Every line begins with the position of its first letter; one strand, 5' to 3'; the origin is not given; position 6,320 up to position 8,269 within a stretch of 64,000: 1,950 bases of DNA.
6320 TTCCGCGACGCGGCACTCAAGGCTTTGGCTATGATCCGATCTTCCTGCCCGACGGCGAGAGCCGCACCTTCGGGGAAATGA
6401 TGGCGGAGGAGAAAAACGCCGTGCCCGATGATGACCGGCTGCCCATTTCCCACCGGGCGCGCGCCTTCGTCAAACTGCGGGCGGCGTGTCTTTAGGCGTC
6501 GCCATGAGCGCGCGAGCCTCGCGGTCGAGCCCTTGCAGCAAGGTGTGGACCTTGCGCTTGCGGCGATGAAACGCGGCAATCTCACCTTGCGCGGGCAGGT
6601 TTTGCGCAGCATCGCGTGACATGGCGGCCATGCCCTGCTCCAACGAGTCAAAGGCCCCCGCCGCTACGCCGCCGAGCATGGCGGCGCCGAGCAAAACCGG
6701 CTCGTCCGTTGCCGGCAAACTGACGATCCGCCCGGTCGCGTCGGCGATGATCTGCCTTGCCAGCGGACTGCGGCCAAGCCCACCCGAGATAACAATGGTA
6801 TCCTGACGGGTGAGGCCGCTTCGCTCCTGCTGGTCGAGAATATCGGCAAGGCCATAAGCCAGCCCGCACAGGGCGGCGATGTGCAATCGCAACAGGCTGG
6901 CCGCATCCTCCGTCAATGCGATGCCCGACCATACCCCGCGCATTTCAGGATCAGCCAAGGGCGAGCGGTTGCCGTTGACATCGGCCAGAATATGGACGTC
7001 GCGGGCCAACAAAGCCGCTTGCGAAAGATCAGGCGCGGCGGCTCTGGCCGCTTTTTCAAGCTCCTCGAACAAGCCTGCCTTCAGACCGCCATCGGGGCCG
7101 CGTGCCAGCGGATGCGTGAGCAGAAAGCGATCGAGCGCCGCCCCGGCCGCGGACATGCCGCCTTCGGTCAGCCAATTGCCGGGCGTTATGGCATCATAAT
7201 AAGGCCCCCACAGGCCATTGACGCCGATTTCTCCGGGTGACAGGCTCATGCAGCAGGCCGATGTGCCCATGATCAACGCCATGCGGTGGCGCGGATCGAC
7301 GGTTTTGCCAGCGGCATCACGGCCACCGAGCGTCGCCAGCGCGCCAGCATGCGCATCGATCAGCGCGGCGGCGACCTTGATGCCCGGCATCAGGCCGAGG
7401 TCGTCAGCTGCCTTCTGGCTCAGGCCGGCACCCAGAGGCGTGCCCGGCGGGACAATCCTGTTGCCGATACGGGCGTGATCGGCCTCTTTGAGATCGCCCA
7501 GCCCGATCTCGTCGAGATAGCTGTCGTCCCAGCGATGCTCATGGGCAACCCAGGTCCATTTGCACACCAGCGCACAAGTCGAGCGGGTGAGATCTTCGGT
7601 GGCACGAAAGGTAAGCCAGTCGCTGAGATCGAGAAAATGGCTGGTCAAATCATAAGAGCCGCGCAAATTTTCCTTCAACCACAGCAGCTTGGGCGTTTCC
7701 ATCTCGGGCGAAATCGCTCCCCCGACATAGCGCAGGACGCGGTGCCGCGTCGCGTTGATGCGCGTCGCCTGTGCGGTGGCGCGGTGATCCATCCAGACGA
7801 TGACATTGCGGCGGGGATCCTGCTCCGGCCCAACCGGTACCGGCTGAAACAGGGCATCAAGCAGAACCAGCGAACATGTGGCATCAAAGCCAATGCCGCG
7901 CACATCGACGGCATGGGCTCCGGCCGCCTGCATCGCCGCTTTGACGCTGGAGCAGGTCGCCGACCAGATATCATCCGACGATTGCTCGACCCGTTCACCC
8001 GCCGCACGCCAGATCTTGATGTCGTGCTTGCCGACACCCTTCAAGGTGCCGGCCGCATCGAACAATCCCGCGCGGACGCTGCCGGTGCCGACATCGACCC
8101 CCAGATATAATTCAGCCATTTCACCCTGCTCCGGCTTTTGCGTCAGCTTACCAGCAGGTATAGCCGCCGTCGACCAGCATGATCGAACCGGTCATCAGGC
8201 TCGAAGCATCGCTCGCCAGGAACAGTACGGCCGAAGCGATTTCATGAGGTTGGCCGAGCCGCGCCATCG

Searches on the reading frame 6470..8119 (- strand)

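Call 67: search_protein_families(library=pfam, proteins=[window:6470-8119:-], max_evalue=0.00001)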
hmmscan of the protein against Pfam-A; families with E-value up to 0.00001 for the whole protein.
window:6470-8119:- (549 aa): 2 families
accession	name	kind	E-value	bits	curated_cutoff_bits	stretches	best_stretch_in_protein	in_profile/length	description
PF02782.22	FGGY_C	-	1.3e-40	139.7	27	1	281-487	2-198/198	FGGY family of carbohydrate kinases, C-terminal domain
PF00370.27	FGGY_N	-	2.1e-22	80.4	28.8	1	4-261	1-244/245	FGGY family of carbohydrate kinases, N-terminal domain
